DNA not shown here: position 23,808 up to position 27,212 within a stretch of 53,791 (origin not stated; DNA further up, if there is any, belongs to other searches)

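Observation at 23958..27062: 1034-aa protein with five tandem OmpR/PhoB-type winged-helix modules and no receiver domain, between ffs and dnaX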

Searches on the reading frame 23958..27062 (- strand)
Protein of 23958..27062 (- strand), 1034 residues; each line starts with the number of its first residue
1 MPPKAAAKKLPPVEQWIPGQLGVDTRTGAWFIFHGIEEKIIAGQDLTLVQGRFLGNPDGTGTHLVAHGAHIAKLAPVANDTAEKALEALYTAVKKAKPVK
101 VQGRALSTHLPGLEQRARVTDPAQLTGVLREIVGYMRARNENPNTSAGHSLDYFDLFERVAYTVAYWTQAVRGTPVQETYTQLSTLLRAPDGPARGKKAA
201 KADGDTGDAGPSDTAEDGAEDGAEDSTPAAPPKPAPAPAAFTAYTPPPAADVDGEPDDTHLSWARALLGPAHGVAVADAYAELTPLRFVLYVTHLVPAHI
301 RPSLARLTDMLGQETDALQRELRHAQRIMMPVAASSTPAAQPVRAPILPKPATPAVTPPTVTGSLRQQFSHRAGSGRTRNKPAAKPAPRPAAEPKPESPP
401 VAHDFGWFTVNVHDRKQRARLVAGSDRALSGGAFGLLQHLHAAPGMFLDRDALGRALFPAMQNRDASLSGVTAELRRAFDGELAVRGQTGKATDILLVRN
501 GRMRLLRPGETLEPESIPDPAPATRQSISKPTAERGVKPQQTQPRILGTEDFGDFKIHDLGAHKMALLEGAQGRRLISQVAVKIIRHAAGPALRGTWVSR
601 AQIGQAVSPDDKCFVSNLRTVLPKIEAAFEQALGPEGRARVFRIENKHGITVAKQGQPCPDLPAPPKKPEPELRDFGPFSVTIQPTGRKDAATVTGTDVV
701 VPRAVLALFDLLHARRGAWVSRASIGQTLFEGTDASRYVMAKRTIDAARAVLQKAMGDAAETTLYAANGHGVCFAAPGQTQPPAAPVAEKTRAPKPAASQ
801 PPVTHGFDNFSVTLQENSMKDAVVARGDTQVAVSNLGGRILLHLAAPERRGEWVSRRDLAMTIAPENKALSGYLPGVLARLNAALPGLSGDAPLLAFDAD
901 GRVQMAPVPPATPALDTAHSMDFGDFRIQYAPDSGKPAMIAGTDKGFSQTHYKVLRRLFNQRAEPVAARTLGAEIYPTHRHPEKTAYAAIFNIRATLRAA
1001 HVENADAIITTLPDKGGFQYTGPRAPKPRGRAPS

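Call 4: search_protein_families(library=pfam, proteins=[window:23958-27062:-], max_evalue=10)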
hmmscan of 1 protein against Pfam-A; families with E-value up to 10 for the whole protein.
window:23958-27062:- (1034 aa): 1 family
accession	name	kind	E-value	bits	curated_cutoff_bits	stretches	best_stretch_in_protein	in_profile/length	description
PF00486.34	Trans_reg_C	-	6.4e-05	23.4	26.2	1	947-1016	6-74/77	Transcriptional regulatory protein, C terminal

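Call 5: search_protein_families(library=ncbifam, proteins=[window:23958-27062:-], max_evalue=10)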
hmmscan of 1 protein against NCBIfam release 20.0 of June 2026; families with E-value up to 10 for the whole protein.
window:23958-27062:- (1034 aa): 1 family
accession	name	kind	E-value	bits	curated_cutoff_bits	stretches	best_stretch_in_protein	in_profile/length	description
NF005568.0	PRK07239.1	equivalog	0.0053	15.7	273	2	418-481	295-357/381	uroporphyrinogen-III synthase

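Call 9: find_homologous_proteins(query=window:23958-27062:-)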
Query window:23958-27062:- (1034 aa): 1 proteins with E <= 0.001 among 8000 candidates.
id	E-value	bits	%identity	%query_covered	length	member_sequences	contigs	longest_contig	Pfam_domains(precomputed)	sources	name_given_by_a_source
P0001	0.0e+0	2317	100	100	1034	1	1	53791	-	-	-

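Call 18: search_solved_structures(query=window:23958-27062:-, max_evalue=10)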
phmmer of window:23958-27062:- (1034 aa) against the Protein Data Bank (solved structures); distinct sequences matched with E-value up to 10: 4.
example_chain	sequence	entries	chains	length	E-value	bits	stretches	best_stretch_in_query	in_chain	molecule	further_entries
2mlk_A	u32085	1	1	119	0.56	11.5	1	404-477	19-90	RstA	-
9yfa_A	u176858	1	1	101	1.7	9.9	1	416-483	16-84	Response regulator protein CarR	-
4nhj_A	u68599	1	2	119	1.8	9.9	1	404-477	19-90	DNA-binding transcriptional regulator RstA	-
5dmb_D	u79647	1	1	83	1.8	9.9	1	818-890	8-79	Carbon storage regulator homolog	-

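Call 25: search_protein_representatives(protein=window:23958-27062:-)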
Query: 1034 residues. Proteins with E-value up to 0.001 (for the whole library): 16; up to 1e-10: 14; up to 1e-30: 1. The best 16 are listed.
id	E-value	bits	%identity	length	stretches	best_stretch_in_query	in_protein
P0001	0.0e+00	2317.3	100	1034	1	1-1034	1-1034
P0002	1.4e-29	119.5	31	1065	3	10-436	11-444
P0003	2.6e-28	115.3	27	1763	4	9-186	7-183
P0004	1.6e-26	109.4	31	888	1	395-786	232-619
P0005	2.3e-22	95.6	46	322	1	898-1028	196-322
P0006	8.3e-22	93.8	36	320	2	886-1026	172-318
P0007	6.5e-19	84.2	39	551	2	918-1016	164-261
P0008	6.7e-19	84.2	28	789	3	673-786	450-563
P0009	3.3e-17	78.6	44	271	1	908-1027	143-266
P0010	2.8e-16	75.5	30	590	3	626-796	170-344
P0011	7.0e-16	74.1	30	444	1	7-259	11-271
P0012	8.4e-16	73.9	26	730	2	7-452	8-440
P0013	3.6e-11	58.6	34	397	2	920-1026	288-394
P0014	7.2e-11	57.6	28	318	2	12-191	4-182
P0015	5.1e-08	48.1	34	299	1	911-1027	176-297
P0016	3.4e-04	35.5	38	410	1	948-1025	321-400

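Call 27: search_protein_families(library=pfam, proteins=[P0002, P0003, P0004, P0005, P0006, P0007, P0008, P0009, P0010, P0011], max_evalue=0.1)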
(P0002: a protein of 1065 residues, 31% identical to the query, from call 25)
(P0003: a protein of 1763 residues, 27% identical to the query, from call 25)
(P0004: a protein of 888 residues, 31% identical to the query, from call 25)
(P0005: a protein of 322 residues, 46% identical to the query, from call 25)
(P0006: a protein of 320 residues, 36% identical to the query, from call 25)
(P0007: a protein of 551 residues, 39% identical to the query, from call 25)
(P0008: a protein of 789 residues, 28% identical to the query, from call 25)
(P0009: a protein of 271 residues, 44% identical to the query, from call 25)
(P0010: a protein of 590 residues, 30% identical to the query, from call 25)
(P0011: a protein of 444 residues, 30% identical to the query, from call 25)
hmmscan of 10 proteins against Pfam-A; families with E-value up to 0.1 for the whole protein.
P0002 (1065 aa): 0 families

P0003 (1763 aa): 2 families
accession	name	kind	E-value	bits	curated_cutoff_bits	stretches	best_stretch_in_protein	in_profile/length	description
PF00486.34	Trans_reg_C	-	3e-11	43.7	26.2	0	1298-1338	4-42/77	Transcriptional regulatory protein, C terminal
PF20280.3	CTD4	-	0.0095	15.9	27.6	1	1327-1410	117-197/217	C-terminal domain 4 of the ABC-three component (ABC-3C) systems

P0004 (888 aa): 1 family
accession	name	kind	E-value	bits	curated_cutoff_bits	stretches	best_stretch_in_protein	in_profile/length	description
PF00486.34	Trans_reg_C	-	3e-15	56.5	26.2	3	269-323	6-61/77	Transcriptional regulatory protein, C terminal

P0005 (322 aa): 0 families

P0006 (320 aa): 0 families

P0007 (551 aa): 0 families

P0008 (789 aa): 1 family
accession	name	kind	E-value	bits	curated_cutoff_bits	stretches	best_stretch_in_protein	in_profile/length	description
PF00486.34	Trans_reg_C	-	3.3e-05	24.3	26.2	1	340-418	2-76/77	Transcriptional regulatory protein, C terminal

P0009 (271 aa): 3 families
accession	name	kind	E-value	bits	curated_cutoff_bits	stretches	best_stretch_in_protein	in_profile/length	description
PF00486.34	Trans_reg_C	-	2.6e-08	34.2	26.2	1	184-258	3-76/77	Transcriptional regulatory protein, C terminal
PF01498.24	HTH_Tnp_Tc3_2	-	0.047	14.4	31.5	1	48-74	20-45/72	Transposase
PF02037.33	SAP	-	0.064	13.4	23.9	0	64-77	10-23/37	SAP domain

P0010 (590 aa): 1 family
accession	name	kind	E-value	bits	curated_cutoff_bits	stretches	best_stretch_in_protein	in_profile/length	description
PF00486.34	Trans_reg_C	-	2.6e-16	59.9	26.2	2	122-193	5-74/77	Transcriptional regulatory protein, C terminal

P0011 (444 aa): 0 families

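Call 28: list_cluster_members(proteins=[P0002, P0003, P0004, P0005, P0006, P0007, P0008, P0009, P0010, P0012])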
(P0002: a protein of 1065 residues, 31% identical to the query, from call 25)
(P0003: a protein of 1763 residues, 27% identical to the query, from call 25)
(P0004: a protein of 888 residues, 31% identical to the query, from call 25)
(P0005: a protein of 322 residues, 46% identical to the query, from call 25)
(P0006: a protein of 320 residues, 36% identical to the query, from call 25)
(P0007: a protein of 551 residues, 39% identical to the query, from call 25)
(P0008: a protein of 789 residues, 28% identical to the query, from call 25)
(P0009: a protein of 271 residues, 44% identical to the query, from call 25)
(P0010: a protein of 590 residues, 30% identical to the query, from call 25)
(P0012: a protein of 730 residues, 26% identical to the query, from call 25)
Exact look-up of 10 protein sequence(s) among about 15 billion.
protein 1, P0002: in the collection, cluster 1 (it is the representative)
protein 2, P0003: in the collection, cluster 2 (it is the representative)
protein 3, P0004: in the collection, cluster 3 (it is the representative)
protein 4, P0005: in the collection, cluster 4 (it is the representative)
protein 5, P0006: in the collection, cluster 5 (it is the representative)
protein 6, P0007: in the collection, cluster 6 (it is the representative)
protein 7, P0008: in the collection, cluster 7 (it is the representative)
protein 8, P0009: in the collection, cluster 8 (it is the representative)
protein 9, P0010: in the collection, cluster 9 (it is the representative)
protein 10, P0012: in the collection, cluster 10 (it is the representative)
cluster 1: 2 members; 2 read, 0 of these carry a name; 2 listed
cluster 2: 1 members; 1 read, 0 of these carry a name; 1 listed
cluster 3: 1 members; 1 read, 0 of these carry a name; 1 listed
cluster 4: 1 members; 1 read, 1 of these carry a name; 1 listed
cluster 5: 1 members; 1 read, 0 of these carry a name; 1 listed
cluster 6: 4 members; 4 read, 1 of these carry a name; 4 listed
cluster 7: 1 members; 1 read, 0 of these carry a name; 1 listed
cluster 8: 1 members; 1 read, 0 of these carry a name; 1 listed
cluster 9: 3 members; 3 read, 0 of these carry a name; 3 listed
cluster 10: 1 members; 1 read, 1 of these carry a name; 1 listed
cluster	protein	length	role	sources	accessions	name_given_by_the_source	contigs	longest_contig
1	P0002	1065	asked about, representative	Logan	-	-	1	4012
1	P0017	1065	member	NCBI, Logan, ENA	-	-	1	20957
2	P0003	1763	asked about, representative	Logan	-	-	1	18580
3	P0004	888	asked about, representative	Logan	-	-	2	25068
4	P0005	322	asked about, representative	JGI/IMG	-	hypothetical protein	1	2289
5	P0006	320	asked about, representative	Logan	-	-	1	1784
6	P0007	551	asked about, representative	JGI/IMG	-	-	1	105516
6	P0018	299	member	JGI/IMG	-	hypothetical protein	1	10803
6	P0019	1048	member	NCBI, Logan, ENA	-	-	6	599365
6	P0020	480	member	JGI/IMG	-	-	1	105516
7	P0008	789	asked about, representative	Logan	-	-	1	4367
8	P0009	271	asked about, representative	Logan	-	-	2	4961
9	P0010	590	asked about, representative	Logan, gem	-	-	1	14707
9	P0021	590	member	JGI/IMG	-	-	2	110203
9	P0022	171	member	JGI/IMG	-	-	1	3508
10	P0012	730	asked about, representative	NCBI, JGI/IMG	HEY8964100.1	MAG TPA: hypothetical protein VIN59_06530 [Alphaproteobacteria bacterium]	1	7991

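Call 29: find_encoding_contigs(protein=P0019, flank=10000, max_places=4)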
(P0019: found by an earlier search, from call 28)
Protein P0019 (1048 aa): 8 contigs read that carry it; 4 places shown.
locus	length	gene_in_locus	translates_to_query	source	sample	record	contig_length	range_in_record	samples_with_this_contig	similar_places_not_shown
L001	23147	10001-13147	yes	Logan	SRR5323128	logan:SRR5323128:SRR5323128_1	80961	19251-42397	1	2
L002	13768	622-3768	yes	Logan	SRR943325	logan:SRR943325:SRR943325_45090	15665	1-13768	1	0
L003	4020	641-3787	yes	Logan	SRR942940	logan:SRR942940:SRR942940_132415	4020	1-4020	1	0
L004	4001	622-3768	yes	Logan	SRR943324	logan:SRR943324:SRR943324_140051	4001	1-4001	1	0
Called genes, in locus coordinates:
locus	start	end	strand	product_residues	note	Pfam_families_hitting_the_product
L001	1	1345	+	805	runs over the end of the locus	PF01588:tRNA_bind, PF03483:B3_4, PF03484:B5, PF17759:tRNA_synthFbeta, PF03147:FDX-ACB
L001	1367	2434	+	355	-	-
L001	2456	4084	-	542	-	PF07940:Hepar_II_III_C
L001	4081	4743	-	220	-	PF00834:Ribul_P_3_epim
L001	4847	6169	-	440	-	PF01029:NusB, PF01189:Methyltr_RsmB-F, PF01728:FtsJ (weak), PF03602:Cons_hypoth95 (faint), PF13649:Methyltransf_25 (weak)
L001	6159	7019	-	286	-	PF01435:Peptidase_M48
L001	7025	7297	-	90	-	PF01817:CM_2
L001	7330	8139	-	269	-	PF03372:Exo_endo_phos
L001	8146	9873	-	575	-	PF05496:RuvB_N (weak), PF13177:DNA_pol3_delta2, PF13191:AAA_16 (weak), PF00004:AAA, PF13401:AAA_22 (weak), PF22608:DNAX_ATPase_lid, PF12169:DNA_pol3_gamma3, PF12362:DUF3646, +2 more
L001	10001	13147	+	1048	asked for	-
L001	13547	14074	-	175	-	PF00581:Rhodanese, PF11127:YgaP-like_TM (weak)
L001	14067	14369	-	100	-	PF12840:HTH_20 (weak), PF01022:HTH_5, PF12802:MarR_2 (weak)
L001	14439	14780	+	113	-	PF02627:CMD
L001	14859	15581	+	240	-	-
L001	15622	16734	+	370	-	PF01594:AI-2E_transport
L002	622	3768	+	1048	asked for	-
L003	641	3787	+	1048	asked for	-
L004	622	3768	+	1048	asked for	-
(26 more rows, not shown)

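Call 30: find_encoding_contigs(protein=P0017, flank=10000, max_places=2)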
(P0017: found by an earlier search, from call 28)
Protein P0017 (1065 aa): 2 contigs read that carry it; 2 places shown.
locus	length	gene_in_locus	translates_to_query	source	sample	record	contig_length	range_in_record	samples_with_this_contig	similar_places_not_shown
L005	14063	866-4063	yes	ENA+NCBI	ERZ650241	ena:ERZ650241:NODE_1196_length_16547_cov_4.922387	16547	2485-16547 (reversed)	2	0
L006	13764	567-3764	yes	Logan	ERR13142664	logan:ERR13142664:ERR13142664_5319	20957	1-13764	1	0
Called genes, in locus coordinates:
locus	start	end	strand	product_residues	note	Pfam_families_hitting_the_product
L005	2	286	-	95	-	?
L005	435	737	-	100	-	PF05496:RuvB_N (weak), PF13191:AAA_16 (weak), PF13177:DNA_pol3_delta2 (weak)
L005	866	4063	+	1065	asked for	-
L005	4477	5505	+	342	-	PF00106:adh_short (faint), PF01073:3Beta_HSD, PF01370:Epimerase, PF02719:Polysacc_synt_2, PF04321:RmlD_sub_bind, PF13460:NAD_binding_10 (faint), PF16363:GDP_Man_Dehyd, PF07993:NAD_binding_4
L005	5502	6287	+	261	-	PF00483:NTP_transferase, PF12804:NTP_transf_3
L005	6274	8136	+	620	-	-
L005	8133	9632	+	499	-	PF05523:FdtA, PF01041:DegT_DnrJ_EryC1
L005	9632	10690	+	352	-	-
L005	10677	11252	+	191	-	PF13419:HAD_2 (faint), PF13242:Hydrolase_like (faint)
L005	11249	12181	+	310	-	PF01073:3Beta_HSD (faint), PF01370:Epimerase, PF13460:NAD_binding_10 (weak), PF16363:GDP_Man_Dehyd (faint)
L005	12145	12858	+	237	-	PF13489:Methyltransf_23, PF08241:Methyltransf_11 (weak)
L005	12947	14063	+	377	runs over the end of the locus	PF00149:Metallophos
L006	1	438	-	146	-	?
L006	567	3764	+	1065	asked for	-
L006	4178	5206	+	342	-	PF00106:adh_short (faint), PF01073:3Beta_HSD, PF01370:Epimerase, PF02719:Polysacc_synt_2, PF04321:RmlD_sub_bind, PF13460:NAD_binding_10 (faint), PF16363:GDP_Man_Dehyd, PF07993:NAD_binding_4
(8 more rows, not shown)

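Call 31: find_encoding_contigs(protein=P0004, flank=10000, max_places=2)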
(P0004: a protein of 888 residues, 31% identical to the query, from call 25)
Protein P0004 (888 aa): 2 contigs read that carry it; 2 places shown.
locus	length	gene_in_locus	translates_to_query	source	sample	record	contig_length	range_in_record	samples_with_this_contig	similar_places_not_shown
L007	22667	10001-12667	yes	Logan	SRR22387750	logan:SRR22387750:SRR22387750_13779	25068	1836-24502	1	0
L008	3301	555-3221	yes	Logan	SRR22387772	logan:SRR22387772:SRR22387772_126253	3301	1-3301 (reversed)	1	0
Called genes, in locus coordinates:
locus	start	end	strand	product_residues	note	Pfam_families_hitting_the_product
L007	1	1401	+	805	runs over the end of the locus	PF01588:tRNA_bind, PF03483:B3_4, PF03484:B5, PF17759:tRNA_synthFbeta, PF03147:FDX-ACB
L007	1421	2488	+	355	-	-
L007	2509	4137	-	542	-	PF07940:Hepar_II_III_C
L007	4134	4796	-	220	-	PF00834:Ribul_P_3_epim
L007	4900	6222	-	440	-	PF01029:NusB, PF01189:Methyltr_RsmB-F, PF01728:FtsJ (weak), PF03602:Cons_hypoth95 (faint), PF13649:Methyltransf_25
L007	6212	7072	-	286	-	PF01435:Peptidase_M48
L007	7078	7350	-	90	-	PF01817:CM_2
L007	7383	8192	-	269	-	PF03372:Exo_endo_phos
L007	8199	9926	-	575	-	PF05496:RuvB_N (weak), PF13177:DNA_pol3_delta2, PF13191:AAA_16 (weak), PF00004:AAA, PF13401:AAA_22 (weak), PF22608:DNAX_ATPase_lid, PF12169:DNA_pol3_gamma3, PF12362:DUF3646, +1 more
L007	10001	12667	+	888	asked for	PF00486:Trans_reg_C (faint)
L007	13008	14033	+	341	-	PF00106:adh_short, PF08659:KR, PF13561:adh_short_C2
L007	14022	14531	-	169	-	PF13302:Acetyltransf_3, PF00583:Acetyltransf_1, PF13508:Acetyltransf_7, PF13673:Acetyltransf_10 (weak), PF08445:FR47 (weak)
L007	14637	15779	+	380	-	PF00149:Metallophos, PF12850:Metallophos_2 (faint)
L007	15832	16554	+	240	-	-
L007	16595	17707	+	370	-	PF01594:AI-2E_transport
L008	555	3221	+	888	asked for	PF00486:Trans_reg_C (faint)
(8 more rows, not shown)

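Call 32: find_encoding_contigs(protein=P0003, flank=10000, max_places=2)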
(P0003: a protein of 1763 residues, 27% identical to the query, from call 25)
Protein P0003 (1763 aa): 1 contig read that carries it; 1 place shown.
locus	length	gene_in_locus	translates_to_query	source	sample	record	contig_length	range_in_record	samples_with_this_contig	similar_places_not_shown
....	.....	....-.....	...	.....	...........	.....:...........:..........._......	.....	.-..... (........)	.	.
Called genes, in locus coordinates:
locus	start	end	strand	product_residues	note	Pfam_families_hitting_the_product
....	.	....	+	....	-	?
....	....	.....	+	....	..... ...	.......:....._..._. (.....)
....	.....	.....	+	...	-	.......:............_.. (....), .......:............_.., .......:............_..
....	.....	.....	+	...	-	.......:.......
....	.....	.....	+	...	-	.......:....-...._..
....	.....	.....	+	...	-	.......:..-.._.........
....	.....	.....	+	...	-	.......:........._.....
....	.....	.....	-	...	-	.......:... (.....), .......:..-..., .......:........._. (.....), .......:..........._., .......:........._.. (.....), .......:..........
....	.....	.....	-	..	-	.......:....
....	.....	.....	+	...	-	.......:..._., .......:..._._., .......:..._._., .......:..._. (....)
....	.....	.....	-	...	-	?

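Call 40: find_related_loci(query=P0001, collection=genome_contigs, flank=8000)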
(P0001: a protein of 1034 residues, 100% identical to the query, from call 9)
Query P0001 (1034 aa) in genome_contigs; peptide patterns used: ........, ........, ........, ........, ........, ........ (x = any residue, [..] = any of these).
28 stretches matched a pattern, but none encodes a relative of the query by tblastn (E <= 1e-3).

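Call 42: find_related_loci(query=A4, collection=genome_contigs, flank=8000)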
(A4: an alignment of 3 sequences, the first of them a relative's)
Query A4 (1048 aa) in genome_contigs; peptide patterns used: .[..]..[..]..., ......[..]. (x = any residue, [..] = any of these).
127 stretches matched a pattern; 2 encode a relative of the query (tblastn E <= 1e-3); 2 distinct loci.
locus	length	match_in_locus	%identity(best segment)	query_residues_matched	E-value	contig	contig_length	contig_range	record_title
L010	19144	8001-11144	100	1-1048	0e+0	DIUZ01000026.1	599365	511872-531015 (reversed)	MAG TPA_asm: Micavibrio sp. UBA6145 UBA6145_contig_619, whole genome shotgun sequence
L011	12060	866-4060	54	7-1048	0e+0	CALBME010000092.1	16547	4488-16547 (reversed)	MAG TPA_asm: uncultured Micavibrio sp. isolate SRR6231188_bin.81_CONCOCT_v1.1_MAG genome assembly, contig: ERZ650241.119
